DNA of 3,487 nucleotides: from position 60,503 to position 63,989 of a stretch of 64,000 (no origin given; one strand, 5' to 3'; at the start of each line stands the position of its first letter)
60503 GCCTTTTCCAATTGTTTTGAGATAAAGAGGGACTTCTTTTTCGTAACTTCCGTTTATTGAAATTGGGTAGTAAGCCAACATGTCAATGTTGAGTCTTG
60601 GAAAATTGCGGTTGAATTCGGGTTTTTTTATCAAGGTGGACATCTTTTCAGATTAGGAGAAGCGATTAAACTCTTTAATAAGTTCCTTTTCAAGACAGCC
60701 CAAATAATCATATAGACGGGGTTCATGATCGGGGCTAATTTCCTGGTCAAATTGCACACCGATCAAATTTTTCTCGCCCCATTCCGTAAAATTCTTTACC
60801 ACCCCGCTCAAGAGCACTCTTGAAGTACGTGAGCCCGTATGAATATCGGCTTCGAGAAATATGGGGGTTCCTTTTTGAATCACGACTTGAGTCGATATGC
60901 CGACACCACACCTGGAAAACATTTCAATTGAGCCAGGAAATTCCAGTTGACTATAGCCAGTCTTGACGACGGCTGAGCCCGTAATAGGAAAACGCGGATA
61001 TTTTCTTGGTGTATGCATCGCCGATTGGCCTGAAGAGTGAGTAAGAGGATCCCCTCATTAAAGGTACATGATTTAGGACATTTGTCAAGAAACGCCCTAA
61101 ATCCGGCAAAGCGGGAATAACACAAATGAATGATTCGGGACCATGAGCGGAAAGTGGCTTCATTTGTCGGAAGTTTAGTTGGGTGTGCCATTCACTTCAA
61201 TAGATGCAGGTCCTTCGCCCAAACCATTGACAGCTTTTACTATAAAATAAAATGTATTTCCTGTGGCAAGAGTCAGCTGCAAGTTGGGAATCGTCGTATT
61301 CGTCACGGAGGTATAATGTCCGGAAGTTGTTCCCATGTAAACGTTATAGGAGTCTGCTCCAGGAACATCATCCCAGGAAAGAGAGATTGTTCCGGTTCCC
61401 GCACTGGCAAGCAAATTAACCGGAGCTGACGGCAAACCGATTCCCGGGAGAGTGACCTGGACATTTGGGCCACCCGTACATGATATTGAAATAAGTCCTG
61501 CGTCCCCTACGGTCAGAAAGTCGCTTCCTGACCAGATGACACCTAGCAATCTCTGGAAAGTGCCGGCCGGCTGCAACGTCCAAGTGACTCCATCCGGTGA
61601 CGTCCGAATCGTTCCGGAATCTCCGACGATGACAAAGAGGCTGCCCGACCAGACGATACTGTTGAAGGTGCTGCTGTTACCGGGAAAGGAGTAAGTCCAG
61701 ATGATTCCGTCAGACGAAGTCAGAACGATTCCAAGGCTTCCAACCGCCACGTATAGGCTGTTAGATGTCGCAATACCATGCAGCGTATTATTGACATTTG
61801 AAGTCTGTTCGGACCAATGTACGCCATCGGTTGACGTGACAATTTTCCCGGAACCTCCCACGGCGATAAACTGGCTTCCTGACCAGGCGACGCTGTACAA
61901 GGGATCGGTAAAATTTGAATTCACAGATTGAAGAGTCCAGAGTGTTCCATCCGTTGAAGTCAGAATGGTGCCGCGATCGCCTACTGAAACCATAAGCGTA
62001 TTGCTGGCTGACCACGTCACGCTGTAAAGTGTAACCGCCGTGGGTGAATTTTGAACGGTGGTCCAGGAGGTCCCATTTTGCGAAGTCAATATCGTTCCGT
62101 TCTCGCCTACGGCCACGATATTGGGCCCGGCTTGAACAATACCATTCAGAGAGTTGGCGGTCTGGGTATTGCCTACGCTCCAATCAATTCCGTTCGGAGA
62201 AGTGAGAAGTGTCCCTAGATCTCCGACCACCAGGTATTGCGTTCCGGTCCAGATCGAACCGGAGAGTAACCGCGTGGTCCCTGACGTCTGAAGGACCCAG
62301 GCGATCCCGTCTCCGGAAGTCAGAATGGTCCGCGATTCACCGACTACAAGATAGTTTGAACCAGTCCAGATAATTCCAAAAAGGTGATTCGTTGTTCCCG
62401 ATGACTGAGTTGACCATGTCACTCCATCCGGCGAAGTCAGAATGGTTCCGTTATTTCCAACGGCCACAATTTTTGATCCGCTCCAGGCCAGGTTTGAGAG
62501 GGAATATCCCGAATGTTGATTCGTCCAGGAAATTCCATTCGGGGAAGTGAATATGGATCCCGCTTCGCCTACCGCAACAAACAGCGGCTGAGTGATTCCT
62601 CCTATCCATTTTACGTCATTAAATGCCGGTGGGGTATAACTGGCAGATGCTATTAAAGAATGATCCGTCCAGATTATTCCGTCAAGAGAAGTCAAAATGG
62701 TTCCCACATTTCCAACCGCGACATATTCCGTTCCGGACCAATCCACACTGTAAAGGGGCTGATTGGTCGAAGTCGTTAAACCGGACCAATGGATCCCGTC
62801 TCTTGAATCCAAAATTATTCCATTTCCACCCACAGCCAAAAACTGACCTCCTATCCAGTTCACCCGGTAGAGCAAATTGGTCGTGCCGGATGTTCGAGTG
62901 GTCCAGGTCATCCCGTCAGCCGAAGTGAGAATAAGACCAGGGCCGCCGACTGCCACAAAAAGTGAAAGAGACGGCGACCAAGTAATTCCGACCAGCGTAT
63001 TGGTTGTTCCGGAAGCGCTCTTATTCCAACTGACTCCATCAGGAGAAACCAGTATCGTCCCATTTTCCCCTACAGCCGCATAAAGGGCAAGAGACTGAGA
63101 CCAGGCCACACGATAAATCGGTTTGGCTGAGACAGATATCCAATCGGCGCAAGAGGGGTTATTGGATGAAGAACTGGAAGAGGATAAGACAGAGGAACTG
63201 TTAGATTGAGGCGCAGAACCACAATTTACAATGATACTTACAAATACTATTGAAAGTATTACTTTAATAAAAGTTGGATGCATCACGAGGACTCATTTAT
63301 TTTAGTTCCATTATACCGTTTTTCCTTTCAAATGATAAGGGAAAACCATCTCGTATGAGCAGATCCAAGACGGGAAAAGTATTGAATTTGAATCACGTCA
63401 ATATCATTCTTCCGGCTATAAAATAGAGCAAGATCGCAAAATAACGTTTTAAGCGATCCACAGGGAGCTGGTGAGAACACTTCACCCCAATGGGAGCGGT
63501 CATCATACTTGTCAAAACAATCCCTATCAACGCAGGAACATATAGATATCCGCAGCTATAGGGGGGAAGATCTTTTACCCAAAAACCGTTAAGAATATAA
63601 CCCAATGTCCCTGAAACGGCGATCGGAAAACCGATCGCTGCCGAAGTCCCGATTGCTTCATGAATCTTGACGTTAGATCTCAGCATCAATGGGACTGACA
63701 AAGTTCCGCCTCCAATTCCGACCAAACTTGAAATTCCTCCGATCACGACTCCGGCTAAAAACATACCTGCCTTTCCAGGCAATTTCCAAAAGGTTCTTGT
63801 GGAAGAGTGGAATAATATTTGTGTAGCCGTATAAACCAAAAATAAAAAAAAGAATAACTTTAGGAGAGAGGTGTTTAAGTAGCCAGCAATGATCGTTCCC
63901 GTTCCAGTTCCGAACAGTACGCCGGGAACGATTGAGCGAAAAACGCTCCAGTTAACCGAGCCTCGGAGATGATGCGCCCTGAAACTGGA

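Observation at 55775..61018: Cluster of three stand-alone PilZ-domain proteins flanking a PAS hybrid histidine kinase and a ferredoxin-FAD oxidoreductase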

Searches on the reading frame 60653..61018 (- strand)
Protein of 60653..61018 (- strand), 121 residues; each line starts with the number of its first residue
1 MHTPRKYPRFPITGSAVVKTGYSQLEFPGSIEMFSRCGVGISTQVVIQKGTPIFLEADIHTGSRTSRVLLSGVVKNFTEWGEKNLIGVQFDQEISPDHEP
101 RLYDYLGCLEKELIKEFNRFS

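Call 3: search_protein_families(library=pfam, proteins=[window:60653-61018:-], max_evalue=1)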
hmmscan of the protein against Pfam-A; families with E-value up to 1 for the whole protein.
window:60653-61018:- (121 aa): 1 family
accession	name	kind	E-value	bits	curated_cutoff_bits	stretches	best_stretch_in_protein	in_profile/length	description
PF07238.19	PilZ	-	2e-08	34.9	22.5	1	5-105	3-99/102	PilZ domain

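Call 4: search_protein_families(library=ncbifam, proteins=[window:60653-61018:-], max_evalue=1)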
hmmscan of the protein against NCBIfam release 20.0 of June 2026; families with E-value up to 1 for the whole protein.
window:60653-61018:- (121 aa): 0 families

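Call 6: search_solved_structures(query=window:60653-61018:-, max_evalue=10, show_alignments=3)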
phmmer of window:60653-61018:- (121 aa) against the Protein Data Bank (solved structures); distinct sequences matched with E-value up to 10: 0.

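Call 18: find_homologous_proteins(query=window:60653-61018:-, max_evalue=0.001)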
Query window:60653-61018:- (121 aa): 7 proteins with E <= 0.001 among 10 candidates.
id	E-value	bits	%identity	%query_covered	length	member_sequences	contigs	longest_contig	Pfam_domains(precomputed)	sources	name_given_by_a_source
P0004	6.9e-76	270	100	100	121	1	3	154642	PF07238.20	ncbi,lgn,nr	ncbi:MAG: PilZ domain-containing protein [Nitrospirae bacterium]|nr:PilZ domain-containing protein [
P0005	1.1e-64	234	84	100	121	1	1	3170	PF07238.20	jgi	jgi:hypothetical protein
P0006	5.7e-62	225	83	100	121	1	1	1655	PF07238.20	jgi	jgi:hypothetical protein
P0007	1.1e-44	170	64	100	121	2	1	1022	PF07238.20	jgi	jgi:PilZ domain-containing protein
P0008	2.9e-44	168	66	98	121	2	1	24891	PF07238.20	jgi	jgi:hypothetical protein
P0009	7.1e-42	161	63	100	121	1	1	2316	PF07238.20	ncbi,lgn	-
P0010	8.6e-41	157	61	98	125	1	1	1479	PF07238.20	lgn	-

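Call 20: find_encoding_contigs(protein=P0008, flank=10000)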
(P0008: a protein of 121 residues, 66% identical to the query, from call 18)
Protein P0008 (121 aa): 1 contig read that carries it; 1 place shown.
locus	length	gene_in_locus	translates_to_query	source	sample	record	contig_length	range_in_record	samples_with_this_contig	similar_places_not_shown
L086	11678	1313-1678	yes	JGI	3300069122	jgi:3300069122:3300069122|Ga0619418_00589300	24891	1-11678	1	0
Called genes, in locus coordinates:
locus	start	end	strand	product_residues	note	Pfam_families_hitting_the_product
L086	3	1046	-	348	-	?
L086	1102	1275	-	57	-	-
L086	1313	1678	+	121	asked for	PF07238:PilZ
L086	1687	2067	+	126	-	PF07238:PilZ (weak)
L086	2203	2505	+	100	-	PF07238:PilZ (weak)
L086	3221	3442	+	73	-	-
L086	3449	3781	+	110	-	-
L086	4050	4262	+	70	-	-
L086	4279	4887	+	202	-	PF01106:NifU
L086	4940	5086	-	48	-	-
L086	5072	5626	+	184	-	PF00156:Pribosyltran, PF14681:UPRTase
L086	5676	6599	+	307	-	PF02729:OTCace_N, PF00185:OTCace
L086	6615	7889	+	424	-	PF01979:Amidohydro_1, PF12890:DHOase, PF07969:Amidohydro_3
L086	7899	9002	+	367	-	PF00988:CPSase_sm_chain, PF00117:GATase, PF07722:Peptidase_C26 (weak)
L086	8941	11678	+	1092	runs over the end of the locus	PF25596:CPSase_L_D1, PF02786:CPSase_L_D2, PF07478:Dala_Dala_lig_C (weak), PF02787:CPSase_L_D3, PF25596:CPSase_L_D1, PF02222:ATP-grasp (weak), PF02786:CPSase_L_D2, PF02142:MGS, +5 more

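Call 22: find_encoding_contigs(protein=P0005, flank=10000)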
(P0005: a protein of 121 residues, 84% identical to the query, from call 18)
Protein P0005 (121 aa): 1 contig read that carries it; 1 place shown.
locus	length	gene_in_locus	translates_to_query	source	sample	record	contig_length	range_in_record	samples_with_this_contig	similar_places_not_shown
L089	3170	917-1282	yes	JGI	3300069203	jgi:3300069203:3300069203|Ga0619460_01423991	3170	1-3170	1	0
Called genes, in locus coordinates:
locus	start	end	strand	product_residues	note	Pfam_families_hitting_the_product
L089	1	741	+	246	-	?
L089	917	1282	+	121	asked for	PF07238:PilZ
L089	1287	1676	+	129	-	PF07238:PilZ (weak)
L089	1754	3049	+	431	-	PF12838:Fer4_7 (faint), PF00037:Fer4 (faint), PF12797:Fer4_2 (weak), PF12837:Fer4_6 (weak), PF13237:Fer4_10, PF14697:Fer4_21, PF07992:Pyr_redox_2, PF13738:Pyr_redox_3, +5 more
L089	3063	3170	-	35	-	?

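Call 23: find_encoding_contigs(protein=P0009, flank=10000)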
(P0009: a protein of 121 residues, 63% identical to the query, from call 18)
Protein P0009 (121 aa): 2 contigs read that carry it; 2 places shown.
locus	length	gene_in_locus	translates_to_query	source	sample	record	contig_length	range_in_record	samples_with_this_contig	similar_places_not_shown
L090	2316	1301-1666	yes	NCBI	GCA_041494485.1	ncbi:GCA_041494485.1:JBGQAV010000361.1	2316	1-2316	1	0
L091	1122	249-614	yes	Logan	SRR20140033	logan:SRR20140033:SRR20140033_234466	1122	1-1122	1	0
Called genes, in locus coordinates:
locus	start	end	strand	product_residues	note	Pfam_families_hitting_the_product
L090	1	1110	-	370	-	?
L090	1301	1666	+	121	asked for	PF07238:PilZ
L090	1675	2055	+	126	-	PF07238:PilZ (weak)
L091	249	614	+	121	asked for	PF07238:PilZ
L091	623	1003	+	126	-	PF07238:PilZ (weak)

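Call 29: search_solved_structures(query=A1, max_evalue=10, show_alignments=4)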
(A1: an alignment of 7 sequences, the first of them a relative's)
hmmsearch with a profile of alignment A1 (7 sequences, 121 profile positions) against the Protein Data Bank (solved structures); distinct sequences matched with E-value up to 10: 0.

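Call 64: search_protein_families(library=pfam, proteins=[L086:3-1046:-, L090:1-1110:-], max_evalue=0.00001)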
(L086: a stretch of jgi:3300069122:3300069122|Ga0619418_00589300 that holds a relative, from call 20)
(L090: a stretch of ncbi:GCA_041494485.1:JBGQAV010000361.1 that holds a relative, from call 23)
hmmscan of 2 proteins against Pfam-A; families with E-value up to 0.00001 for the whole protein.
L086:3-1046:- (348 aa): 1 family
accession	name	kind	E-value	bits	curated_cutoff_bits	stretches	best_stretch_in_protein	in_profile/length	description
PF00724.26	Oxidored_FMN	-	1.9e-68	231.7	27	1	4-343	1-340/342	NADH:flavin oxidoreductase / NADH oxidase family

L090:1-1110:- (370 aa): 1 family
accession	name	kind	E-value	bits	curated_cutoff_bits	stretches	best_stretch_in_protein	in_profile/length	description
PF00724.26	Oxidored_FMN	-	3.2e-75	254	27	1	4-343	1-340/342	NADH:flavin oxidoreductase / NADH oxidase family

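Call 66: find_related_loci(query=A1, collection=metagenome_contigs, flank=8000)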
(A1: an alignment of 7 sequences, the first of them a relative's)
Query A1 (121 aa) in metagenome_contigs; peptide patterns used: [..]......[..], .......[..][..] (x = any residue, [..] = any of these).
145 stretches matched a pattern; 13 encode a relative of the query (tblastn E <= 1e-3); 13 distinct loci.
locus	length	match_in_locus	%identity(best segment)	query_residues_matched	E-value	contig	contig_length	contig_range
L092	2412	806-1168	64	1-121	2e-51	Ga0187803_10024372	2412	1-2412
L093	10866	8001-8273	31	5-102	2e-6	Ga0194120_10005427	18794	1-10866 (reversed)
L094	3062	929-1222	29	5-109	5e-6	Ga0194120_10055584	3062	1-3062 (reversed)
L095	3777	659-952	29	5-109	1e-5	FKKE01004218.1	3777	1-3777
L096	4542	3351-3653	28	5-112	2e-5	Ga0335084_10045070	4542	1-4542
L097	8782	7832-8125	28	5-109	3e-5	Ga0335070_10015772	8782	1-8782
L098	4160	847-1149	28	5-112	5e-5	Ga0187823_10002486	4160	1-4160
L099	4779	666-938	24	5-102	4e-5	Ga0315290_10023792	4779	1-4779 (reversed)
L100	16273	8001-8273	24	5-102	4e-5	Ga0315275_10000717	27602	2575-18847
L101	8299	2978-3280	28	5-112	5e-5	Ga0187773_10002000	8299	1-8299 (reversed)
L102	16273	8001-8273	27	5-102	9e-5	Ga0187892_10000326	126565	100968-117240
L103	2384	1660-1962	25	5-112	9e-5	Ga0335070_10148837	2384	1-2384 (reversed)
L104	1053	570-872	24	5-112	8e-5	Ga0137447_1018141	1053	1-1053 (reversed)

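Call 72: predict_structure(alignment_id=A1)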
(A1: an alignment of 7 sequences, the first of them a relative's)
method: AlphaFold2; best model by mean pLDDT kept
length: 121 residues; sequences in the alignment: 7
mean_pLDDT: 49.2   pTM: 0.45
mean pLDDT of the five models: 49.2, 47.3, 45.4, 39.5, 39.4
residues with pLDDT >= 90: 0; 70-90: 0; 50-70: 66; < 50: 55
segments of 3 or more residues with pLDDT < 50: 1-44, 114-121
pLDDT, mean of each block of 10 residues (from residue 1): 35 30 37 39 53 59 58 63 56 59 60 44 34
secondary structure, 60 per line:
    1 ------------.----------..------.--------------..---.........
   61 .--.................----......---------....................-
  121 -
elements in order: E52-61 E64-80 E85-90 H100-119

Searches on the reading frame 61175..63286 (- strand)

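Call 3: search_protein_families(library=pfam, proteins=[window:61175-63286:-], max_evalue=1)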
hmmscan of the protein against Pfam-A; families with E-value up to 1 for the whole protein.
window:61175-63286:- (703 aa): 11 families
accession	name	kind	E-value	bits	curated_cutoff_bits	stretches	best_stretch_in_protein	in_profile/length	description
PF19755.4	DUF6242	-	5.5e-07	30.1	29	1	419-491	145-217/217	Domain of unknown function (DUF6242)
PF19135.5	DUF5818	-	0.00084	19.3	27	0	433-453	4-24/57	Protein of unknown function (DUF5818)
PF15999.10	DUF4774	-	0.0013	18.9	25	0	269-290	23-43/56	Domain of unknown function (DUF4774)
PF11347.14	CRR42-like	-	0.0013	18.9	25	0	388-408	26-46/62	Protein CHLORORESPIRATORY REDUCTION 42-like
PF25814.1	fn3_SORL1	-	0.003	18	27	1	632-696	16-81/90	SORL1-like, fn3 domain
PF00041.27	fn3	-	0.0081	16.8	25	1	620-699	1-82/84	Fibronectin type III domain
PF25174.1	Beta-prop_THOC3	-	0.015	14.8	305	1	388-484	100-196/272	THOC3 beta-propeller domain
PF21910.2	GH85_C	-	0.068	14.1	27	1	626-665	11-50/95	GH85 endohexosaminidases, C-terminal domain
PF18277.6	AbrB_C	-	0.24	11.6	22.8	0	75-85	17-27/37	AbrB C-terminal domain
PF22701.2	Mala_s_1-like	-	0.27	11.4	27.5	0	378-458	100-169/195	Mal s 1 allergenic protein-like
PF02358.22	Trehalose_PPase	-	0.58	9.7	27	0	388-410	57-79/235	Trehalose-phosphatase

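Call 4: search_protein_families(library=ncbifam, proteins=[window:61175-63286:-], max_evalue=1)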
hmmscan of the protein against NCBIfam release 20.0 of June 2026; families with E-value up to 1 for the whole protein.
window:61175-63286:- (703 aa): 4 families
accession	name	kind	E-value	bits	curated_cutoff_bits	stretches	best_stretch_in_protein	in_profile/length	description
NF045728.1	glycosyl_F510_1955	equivalog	1.6e-13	50.5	175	4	357-465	115-223/246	F510_1955 family glycosylhydrolase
NF053688.1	BamI_Bacteroidota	equivalog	1.5e-11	44.3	370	3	368-424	196-298/452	BamI family beta-barrel-assembly machinery protein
NF045913.1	RegSipA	equivalog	5.6e-06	26.1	100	1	388-409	29-50/67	regulatory protein SipA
TIGR03084.1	TIGR03084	hypoth_equivalog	0.35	10.5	247.95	0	361-383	187-209/253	TIGR03084 family metal-binding protein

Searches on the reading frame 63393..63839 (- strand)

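Call 64: search_protein_families(library=pfam, proteins=[window:63393-63839:-], max_evalue=0.00001)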
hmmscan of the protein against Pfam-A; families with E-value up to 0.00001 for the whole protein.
window:63393-63839:- (148 aa): 1 family
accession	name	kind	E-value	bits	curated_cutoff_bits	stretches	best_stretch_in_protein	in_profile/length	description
PF01925.25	TauE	-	2e-23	83.8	32.6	1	2-145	101-237/237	Sulfite exporter TauE/SafE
